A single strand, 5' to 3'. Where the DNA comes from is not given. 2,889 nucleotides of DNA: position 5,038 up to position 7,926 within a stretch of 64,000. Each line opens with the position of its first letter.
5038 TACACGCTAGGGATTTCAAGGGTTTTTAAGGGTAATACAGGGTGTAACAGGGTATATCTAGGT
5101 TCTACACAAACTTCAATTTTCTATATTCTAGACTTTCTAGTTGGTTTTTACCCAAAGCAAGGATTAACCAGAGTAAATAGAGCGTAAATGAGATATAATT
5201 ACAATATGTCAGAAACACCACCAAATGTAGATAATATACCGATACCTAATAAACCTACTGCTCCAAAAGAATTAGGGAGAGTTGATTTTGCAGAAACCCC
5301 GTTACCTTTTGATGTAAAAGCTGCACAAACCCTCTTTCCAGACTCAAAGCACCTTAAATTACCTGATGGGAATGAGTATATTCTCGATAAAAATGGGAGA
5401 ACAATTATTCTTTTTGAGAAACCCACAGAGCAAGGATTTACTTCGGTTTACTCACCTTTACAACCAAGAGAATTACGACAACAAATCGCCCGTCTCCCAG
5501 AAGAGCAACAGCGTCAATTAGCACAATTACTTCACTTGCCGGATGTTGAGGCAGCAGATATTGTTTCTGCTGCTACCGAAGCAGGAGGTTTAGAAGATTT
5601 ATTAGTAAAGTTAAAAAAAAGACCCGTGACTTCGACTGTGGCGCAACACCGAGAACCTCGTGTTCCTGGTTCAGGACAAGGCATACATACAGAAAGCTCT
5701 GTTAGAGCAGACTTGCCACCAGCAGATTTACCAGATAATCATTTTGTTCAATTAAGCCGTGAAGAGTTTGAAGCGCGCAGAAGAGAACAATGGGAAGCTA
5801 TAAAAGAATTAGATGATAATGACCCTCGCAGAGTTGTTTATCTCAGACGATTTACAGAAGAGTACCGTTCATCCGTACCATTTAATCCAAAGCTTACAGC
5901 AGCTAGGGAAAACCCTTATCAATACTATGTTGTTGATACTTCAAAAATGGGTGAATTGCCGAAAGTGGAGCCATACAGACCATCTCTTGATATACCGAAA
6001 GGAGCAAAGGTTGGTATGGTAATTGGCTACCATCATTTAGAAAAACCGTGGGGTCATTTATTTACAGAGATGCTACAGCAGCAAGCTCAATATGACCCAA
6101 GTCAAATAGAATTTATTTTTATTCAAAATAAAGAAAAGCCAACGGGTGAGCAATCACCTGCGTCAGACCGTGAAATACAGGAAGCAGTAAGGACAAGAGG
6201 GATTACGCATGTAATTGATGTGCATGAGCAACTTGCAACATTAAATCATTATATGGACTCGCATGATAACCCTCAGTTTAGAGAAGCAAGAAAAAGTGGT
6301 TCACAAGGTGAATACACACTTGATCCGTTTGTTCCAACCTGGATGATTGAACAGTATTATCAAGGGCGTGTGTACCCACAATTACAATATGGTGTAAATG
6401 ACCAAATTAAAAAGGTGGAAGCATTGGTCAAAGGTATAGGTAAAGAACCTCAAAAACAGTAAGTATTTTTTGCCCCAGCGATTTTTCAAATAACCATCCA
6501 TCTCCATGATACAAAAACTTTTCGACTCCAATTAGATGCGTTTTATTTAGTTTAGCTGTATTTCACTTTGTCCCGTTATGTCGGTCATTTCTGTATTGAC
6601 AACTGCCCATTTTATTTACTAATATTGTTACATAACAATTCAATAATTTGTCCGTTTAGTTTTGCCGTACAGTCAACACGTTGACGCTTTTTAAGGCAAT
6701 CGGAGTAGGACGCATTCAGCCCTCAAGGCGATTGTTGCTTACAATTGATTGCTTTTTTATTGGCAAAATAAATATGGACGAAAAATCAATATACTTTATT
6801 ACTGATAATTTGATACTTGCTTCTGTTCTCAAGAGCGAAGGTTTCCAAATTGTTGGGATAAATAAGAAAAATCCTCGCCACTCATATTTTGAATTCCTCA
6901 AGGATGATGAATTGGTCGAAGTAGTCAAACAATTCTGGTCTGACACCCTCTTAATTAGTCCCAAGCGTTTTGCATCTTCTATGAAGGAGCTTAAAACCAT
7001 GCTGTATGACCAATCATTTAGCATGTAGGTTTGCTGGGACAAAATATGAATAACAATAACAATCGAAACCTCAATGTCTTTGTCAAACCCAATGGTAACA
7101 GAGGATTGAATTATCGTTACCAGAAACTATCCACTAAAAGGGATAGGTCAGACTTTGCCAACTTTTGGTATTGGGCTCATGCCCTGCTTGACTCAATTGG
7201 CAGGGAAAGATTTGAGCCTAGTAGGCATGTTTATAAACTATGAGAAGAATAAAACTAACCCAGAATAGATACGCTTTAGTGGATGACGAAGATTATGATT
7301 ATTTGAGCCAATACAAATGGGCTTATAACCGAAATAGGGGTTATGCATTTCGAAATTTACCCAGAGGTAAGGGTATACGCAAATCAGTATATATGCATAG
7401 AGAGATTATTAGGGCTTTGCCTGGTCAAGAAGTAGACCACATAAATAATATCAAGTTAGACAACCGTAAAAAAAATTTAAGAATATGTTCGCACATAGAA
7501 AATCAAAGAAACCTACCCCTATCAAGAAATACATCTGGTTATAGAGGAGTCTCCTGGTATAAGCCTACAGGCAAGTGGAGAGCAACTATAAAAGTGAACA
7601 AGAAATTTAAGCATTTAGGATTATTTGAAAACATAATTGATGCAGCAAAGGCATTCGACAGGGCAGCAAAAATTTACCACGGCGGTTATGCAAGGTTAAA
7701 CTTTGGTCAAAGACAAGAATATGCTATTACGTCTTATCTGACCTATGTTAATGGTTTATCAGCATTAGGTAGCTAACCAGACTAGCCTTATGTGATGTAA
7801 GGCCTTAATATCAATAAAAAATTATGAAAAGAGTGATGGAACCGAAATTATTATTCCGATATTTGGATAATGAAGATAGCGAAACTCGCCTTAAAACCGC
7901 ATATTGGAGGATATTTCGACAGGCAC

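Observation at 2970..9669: Integrase-bounded accessory island inserted at the 5' end of ychF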

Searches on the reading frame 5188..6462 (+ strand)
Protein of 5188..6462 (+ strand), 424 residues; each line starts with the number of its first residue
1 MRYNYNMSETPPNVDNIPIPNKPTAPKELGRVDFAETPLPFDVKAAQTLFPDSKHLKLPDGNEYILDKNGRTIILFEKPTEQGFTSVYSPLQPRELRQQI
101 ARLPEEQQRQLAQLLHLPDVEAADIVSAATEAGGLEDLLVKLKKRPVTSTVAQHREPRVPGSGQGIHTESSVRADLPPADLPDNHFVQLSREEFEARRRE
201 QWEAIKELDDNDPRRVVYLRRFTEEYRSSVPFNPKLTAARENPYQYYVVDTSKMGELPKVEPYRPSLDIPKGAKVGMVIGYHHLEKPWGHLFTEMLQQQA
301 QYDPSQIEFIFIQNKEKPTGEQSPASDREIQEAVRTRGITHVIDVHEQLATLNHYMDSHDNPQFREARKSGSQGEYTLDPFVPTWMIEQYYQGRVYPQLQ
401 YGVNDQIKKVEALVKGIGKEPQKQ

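Call 4: search_protein_families(library=pfam, proteins=[window:5188-6462:+], max_evalue=0.01)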
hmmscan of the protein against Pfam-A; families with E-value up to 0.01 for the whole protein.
window:5188-6462:+ (424 aa): 0 families

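Call 20: search_protein_families(library=phrogs, proteins=[window:5188-6462:+], max_evalue=0.01)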
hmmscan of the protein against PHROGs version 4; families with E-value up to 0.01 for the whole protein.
window:5188-6462:+ (424 aa): 0 families

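Call 21: search_protein_families(library=padloc, proteins=[window:5188-6462:+], max_evalue=0.01)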
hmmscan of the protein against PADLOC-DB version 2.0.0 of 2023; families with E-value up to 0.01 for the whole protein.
window:5188-6462:+ (424 aa): 0 families

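Call 22: search_protein_families(library=ncbifam, proteins=[window:5188-6462:+], max_evalue=0.01)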
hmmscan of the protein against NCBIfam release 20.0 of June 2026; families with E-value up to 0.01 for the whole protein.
window:5188-6462:+ (424 aa): 0 families

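Call 51: find_homologous_proteins(query=window:5188-6462:+, max_evalue=0.001)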
Query window:5188-6462:+ (424 aa): 31 proteins with E <= 0.001 among 5876 candidates.
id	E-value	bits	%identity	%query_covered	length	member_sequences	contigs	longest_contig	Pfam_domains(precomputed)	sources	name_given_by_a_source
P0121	4.2e-285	963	100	100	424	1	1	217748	-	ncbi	-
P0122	4.4e-210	716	74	99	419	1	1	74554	-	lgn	-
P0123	6.5e-147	508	56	94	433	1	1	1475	-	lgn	-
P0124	6.6e-142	492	55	95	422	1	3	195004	-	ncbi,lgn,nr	ncbi:hypothetical protein HYS92_01805 [Candidatus Daviesbacteria bacterium]|nr:hypothetical protein 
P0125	7.0e-139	482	56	96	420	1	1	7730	-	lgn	-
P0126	2.5e-138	480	55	94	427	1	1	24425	-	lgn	-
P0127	5.9e-136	472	53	95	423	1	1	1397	-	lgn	-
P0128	4.8e-125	436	51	94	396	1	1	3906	-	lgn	-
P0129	4.2e-124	433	50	94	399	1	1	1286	-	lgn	-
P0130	5.6e-124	433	51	96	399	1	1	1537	-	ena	-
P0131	3.0e-122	427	49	97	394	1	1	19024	-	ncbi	-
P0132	9.0e-122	425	49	93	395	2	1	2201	-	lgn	-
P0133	9.0e-122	425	55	82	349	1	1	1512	-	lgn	-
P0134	8.8e-117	409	47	96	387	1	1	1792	-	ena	-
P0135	8.3e-110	386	46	93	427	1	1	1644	-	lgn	-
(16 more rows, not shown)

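Call 53: find_encoding_contigs(protein=P0122, flank=10000, max_places=2)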
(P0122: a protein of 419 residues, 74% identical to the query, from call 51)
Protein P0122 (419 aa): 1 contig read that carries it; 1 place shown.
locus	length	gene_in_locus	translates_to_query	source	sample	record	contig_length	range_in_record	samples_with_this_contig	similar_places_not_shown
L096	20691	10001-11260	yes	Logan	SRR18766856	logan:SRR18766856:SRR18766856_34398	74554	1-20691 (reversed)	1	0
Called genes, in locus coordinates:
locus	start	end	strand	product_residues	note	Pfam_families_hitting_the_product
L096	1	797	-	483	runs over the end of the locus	-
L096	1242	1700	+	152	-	PF07883:Cupin_2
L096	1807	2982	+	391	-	-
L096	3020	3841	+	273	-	-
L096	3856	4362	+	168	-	-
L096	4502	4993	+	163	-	-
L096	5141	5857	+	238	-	-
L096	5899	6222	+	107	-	-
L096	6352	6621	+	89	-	-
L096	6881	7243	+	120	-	-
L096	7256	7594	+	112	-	-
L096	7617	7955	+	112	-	-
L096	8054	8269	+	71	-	-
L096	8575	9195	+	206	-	PF08937:ThsB_TIR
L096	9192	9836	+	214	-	-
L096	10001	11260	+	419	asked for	-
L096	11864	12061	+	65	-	-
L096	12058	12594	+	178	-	PF13392:HNH_3 (weak), PF00847:AP2 (weak)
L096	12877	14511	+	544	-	PF00239:Resolvase, PF07508:Recombinase, PF13408:Zn_ribbon_recom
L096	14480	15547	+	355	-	PF01926:MMR_HSR1, PF06071:YchF-GTPase_C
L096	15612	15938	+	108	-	PF01250:Ribosomal_S6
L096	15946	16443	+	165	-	PF00436:SSB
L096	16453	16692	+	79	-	PF01084:Ribosomal_S18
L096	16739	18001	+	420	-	PF22694:CtpB_N-like, PF00595:PDZ (faint), PF17820:PDZ_6 (faint), PF03572:Peptidase_S41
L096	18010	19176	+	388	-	PF00089:Trypsin, PF13365:Trypsin_2, PF00595:PDZ (weak), PF13180:PDZ_2, PF17820:PDZ_6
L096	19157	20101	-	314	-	PF03462:PCRF, PF00472:RF-1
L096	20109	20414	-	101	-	PF01197:Ribosomal_L31, PF04641:Rtf2 (weak)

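Call 56: search_protein_families(library=padloc, proteins=[L096:8575-9195:+, L096:9192-9836:+, L096:5141-5857:+, L096:3020-3841:+, L096:1807-2982:+, L096:3856-4362:+, L096:4502-4993:+], max_evalue=0.001)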
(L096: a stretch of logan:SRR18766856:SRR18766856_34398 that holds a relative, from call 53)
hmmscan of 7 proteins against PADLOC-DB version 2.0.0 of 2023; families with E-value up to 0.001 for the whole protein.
L096:8575-9195:+ (206 aa): 6 families
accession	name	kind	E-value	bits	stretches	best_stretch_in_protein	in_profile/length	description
PDLC04688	PDC-M50B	-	1.7e-16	58.9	1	42-136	2-99/162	-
PDLC00431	ThsB1|ThsB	-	1.9e-14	52.4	1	42-188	2-160/162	TIR-like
PDLC00433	ThsB1|ThsB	-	8.2e-13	46.7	1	42-136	2-95/164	TIR-like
PDLC00418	ThsB1|ThsB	-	4.7e-10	37.5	1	42-135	4-98/155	TIR-like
PDLC00428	ThsB1|ThsB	-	7.2e-08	31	1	42-128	2-103/219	TIR-like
PDLC00436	ThsB1|ThsB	-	5.7e-05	20.7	1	41-140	34-130/183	TIR-like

L096:9192-9836:+ (214 aa): 0 families

L096:5141-5857:+ (238 aa): 0 families

L096:3020-3841:+ (273 aa): 0 families

L096:1807-2982:+ (391 aa): 0 families

L096:3856-4362:+ (168 aa): 0 families

L096:4502-4993:+ (163 aa): 0 families

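Call 61: predict_structure(alignment_id=A3)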
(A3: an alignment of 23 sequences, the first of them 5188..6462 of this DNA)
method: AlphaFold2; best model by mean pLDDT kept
length: 424 residues; sequences in the alignment: 23
mean_pLDDT: 76.5   pTM: 0.60
mean pLDDT of the five models: 76.5, 75.8, 74.7, 74.1, 73.0
residues with pLDDT >= 90: 161; 70-90: 154; 50-70: 25; < 50: 84
segments of 3 or more residues with pLDDT < 50: 1-26, 119-173, 422-424
pLDDT, mean of each block of 10 residues (from residue 1): 34 32 49 80 81 86 87 90 89 81 76 66 41 36 31 32 35 67 88 89 91 90 77 68 77 89 97 96 91 98 97 72 86 97 91 83 89 94 93 94 97 90 48
secondary structure, 60 per line:
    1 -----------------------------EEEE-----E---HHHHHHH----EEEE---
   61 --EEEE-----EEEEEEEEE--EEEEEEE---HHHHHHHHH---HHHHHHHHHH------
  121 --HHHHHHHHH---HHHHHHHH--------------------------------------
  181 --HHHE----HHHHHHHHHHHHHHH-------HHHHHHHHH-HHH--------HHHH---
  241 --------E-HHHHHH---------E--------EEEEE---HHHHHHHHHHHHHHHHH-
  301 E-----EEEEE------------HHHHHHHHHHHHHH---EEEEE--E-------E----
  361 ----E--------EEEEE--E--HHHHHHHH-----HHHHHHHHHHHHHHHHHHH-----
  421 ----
elements in order: E30-33 H43-49 E54-57 E63-66 E72-80 E83-89 H93-101 H105-114 H123-131 H135-142 H191-205 H213-221 H234-237 H251-256 E275-279 H283-299 E307-311 H324-337 E341-345 E374-378 H384-391 H397-415

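Call 68: find_encoding_contigs(protein=P0124, flank=10000, max_places=2)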
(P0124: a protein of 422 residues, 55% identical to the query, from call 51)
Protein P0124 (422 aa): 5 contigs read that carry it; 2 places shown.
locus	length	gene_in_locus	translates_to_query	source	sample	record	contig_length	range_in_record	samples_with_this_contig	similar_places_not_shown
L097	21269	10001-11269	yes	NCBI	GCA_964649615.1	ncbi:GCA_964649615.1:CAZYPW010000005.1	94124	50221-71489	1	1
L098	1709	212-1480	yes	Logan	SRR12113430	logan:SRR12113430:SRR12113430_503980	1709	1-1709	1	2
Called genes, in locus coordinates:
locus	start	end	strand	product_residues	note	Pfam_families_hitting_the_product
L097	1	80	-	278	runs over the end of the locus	-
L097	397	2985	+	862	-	PF00133:tRNA-synt_1, PF09334:tRNA-synt_1g, PF13603:tRNA-synt_1_2, PF00133:tRNA-synt_1, PF08264:Anticodon_1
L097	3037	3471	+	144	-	-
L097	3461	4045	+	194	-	PF10531:SLBB, PF22461:SLBB_2 (weak), PF12836:HHH_3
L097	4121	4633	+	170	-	PF20803:PaaX_M, PF09827:CRISPR_Cas2 (faint)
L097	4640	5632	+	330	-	PF03772:Competence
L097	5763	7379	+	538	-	PF03485:Arg_tRNA_synt_N, PF00133:tRNA-synt_1 (faint), PF00750:tRNA-synt_1d, PF01406:tRNA-synt_1e (faint), PF09334:tRNA-synt_1g (faint), PF01921:tRNA-synt_1f (weak), PF05746:DALR_1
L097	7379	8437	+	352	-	PF00149:Metallophos, PF12850:Metallophos_2 (faint)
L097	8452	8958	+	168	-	PF00334:NDK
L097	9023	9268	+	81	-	PF21748:UPF0150, PF15919:HicB_lk_antitox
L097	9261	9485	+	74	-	PF07927:HicA_toxin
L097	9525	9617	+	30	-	-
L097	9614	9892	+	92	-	-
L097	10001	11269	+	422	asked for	-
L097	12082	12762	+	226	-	PF04203:Sortase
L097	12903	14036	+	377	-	PF08308:PEGA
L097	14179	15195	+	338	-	PF06723:MreB_Mbl, PF25216:Volactin (faint), PF00022:Actin (weak), PF00012:HSP70, PF14450:FtsA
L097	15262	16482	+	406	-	PF13439:Glyco_transf_4, PF00534:Glycos_transf_1, PF13524:Glyco_trans_1_2 (weak), PF13692:Glyco_trans_1_4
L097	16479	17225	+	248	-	PF03808:Glyco_tran_WecG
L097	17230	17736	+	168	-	PF06560:GPI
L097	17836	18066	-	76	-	PF12728:HTH_17, PF00376:MerR, PF13411:MerR_1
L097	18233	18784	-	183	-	-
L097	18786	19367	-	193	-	PF04011:LemA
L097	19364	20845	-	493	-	PF13858:DUF4199, PF13431:TPR_17 (faint), PF21033:RMD1-3 (faint), PF07719:TPR_2 (faint), PF13181:TPR_8 (faint), PF13414:TPR_11 (faint), PF00515:TPR_1 (faint), PF13424:TPR_12 (weak)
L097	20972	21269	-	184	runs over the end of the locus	PF16320:Ribosomal_L12_N, PF00542:Ribosomal_L12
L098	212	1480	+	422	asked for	-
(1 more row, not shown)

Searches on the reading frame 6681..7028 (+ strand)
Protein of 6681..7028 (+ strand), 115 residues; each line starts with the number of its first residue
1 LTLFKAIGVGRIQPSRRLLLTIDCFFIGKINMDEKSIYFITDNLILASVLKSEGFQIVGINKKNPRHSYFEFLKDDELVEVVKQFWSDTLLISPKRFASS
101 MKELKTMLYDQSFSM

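Call 4: search_protein_families(library=pfam, proteins=[window:6681-7028:+], max_evalue=0.01)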
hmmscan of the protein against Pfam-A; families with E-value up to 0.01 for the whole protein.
window:6681-7028:+ (115 aa): 1 family
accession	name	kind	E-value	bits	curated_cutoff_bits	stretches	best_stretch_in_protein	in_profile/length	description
PF18903.5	DUF5659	-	9.5e-11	41.8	23.6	1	38-109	3-74/75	Domain of unknown function (DUF5659)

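Call 20: search_protein_families(library=phrogs, proteins=[window:6681-7028:+], max_evalue=0.01)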
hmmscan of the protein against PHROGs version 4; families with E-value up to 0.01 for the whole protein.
window:6681-7028:+ (115 aa): 0 families

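Call 21: search_protein_families(library=padloc, proteins=[window:6681-7028:+], max_evalue=0.01)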
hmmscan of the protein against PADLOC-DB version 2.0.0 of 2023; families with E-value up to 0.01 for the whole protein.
window:6681-7028:+ (115 aa): 0 families

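Call 22: search_protein_families(library=ncbifam, proteins=[window:6681-7028:+], max_evalue=0.01)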
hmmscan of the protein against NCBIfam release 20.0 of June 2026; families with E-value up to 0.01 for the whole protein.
window:6681-7028:+ (115 aa): 0 families

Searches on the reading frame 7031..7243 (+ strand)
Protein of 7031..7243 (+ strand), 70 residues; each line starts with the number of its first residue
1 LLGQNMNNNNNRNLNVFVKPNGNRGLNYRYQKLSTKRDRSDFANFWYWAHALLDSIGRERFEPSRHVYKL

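Call 4: search_protein_families(library=pfam, proteins=[window:7031-7243:+], max_evalue=0.01)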
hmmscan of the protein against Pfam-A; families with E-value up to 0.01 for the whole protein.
window:7031-7243:+ (70 aa): 0 families

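Call 20: search_protein_families(library=phrogs, proteins=[window:7031-7243:+], max_evalue=0.01)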
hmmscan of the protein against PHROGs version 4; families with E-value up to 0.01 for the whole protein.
window:7031-7243:+ (70 aa): 0 families

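Call 21: search_protein_families(library=padloc, proteins=[window:7031-7243:+], max_evalue=0.01)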
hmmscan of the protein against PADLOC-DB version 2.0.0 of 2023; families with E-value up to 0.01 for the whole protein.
window:7031-7243:+ (70 aa): 0 families

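Call 22: search_protein_families(library=ncbifam, proteins=[window:7031-7243:+], max_evalue=0.01)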
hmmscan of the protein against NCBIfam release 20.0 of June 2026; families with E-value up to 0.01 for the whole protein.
window:7031-7243:+ (70 aa): 0 families

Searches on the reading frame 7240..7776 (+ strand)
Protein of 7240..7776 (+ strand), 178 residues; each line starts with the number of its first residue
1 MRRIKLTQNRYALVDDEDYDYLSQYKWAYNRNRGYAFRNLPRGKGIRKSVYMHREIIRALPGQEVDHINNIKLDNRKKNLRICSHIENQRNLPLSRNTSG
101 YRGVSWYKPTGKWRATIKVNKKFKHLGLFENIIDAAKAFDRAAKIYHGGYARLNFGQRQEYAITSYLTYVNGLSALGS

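Call 4: search_protein_families(library=pfam, proteins=[window:7240-7776:+], max_evalue=0.01)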
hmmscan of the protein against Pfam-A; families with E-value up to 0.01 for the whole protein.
window:7240-7776:+ (178 aa): 2 families
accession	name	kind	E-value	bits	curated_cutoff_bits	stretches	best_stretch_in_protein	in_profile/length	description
PF00847.26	AP2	-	8e-07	29.7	33.3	1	99-146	1-51/54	AP2 domain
PF13392.12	HNH_3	-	1.1e-06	28.6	24.8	1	61-90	16-46/46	HNH endonuclease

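Call 20: search_protein_families(library=phrogs, proteins=[window:7240-7776:+], max_evalue=0.01)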
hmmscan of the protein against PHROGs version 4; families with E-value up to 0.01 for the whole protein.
window:7240-7776:+ (178 aa): 18 families
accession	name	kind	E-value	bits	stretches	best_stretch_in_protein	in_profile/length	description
phrog_99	-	DNA, RNA and nucleotide metabolism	6.6e-41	142.2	1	13-167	114-281/383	HNH endonuclease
phrog_4578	-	DNA, RNA and nucleotide metabolism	1.7e-24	87.2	1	62-154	29-122/130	HNH endonuclease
phrog_374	-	DNA, RNA and nucleotide metabolism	1.2e-16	61.7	1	20-165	308-430/617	HNH endonuclease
phrog_3593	-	DNA, RNA and nucleotide metabolism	1.5e-13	51.9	1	61-142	109-192/210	HNH endonuclease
phrog_36769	-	unknown function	1.4e-08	35.5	1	48-144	240-345/367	-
phrog_953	-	DNA, RNA and nucleotide metabolism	1.7e-08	35.2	1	96-140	310-355/420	HNH endonuclease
phrog_35306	-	unknown function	5.1e-07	31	1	95-143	25-73/90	-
phrog_959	-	DNA, RNA and nucleotide metabolism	5.8e-07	30.4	1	30-91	39-105/138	HNH endonuclease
phrog_13470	-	DNA, RNA and nucleotide metabolism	6.5e-07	30.6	1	84-143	82-139/152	HNH endonuclease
phrog_33760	-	DNA, RNA and nucleotide metabolism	1.8e-05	25.7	1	102-137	2-37/58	HNH endonuclease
phrog_59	-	DNA, RNA and nucleotide metabolism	2.5e-05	24.8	1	30-90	172-233/423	HNH endonuclease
phrog_10730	-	DNA, RNA and nucleotide metabolism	2.6e-05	25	1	53-104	101-155/234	HNH endonuclease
phrog_7545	-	DNA, RNA and nucleotide metabolism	7.4e-05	24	1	24-87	57-128/160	HNH endonuclease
phrog_24751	-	DNA, RNA and nucleotide metabolism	0.00018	22.7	1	99-145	9-54/65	HNH endonuclease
phrog_4590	-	unknown function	0.00089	20.6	1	54-89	42-79/100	-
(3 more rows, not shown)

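Call 21: search_protein_families(library=padloc, proteins=[window:7240-7776:+], max_evalue=0.01)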
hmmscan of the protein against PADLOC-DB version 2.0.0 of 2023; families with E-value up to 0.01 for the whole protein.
window:7240-7776:+ (178 aa): 0 families

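Call 22: search_protein_families(library=ncbifam, proteins=[window:7240-7776:+], max_evalue=0.01)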
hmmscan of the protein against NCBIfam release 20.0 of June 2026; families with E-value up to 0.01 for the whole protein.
window:7240-7776:+ (178 aa): 0 families
